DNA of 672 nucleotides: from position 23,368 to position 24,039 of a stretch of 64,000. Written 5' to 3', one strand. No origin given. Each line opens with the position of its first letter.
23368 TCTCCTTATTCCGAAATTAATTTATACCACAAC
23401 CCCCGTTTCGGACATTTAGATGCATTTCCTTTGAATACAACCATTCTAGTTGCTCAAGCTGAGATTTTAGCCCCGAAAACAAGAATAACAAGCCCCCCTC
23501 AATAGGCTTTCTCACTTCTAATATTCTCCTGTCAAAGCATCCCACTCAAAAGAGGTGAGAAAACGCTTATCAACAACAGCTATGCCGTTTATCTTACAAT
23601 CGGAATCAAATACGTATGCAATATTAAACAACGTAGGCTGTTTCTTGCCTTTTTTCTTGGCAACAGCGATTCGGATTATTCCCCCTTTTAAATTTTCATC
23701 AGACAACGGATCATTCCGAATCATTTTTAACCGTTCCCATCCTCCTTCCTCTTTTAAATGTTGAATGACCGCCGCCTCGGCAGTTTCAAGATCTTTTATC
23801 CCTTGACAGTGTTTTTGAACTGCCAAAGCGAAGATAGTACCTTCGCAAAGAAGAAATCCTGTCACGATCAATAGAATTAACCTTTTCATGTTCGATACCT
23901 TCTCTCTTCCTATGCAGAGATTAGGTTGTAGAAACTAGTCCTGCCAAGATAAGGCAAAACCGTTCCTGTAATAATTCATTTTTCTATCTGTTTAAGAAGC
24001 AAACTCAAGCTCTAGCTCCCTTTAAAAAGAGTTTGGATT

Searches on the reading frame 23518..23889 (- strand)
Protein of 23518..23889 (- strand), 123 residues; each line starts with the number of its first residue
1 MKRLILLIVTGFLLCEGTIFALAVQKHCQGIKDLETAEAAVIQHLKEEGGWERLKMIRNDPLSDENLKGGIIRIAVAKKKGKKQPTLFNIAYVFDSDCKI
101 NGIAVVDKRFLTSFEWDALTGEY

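Call 3: search_protein_families(library=pfam, proteins=[window:23518-23889:-], max_evalue=0.1)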
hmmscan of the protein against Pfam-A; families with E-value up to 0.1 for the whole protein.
window:23518-23889:- (123 aa): 0 families

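Call 4: search_protein_families(library=padloc, proteins=[window:23518-23889:-], max_evalue=0.1)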
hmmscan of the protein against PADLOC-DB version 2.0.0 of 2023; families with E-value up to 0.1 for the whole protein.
window:23518-23889:- (123 aa): 0 families

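Call 5: search_protein_families(library=ncbifam, proteins=[window:23518-23889:-], max_evalue=0.1)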
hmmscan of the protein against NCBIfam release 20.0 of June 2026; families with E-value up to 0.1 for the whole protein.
window:23518-23889:- (123 aa): 0 families
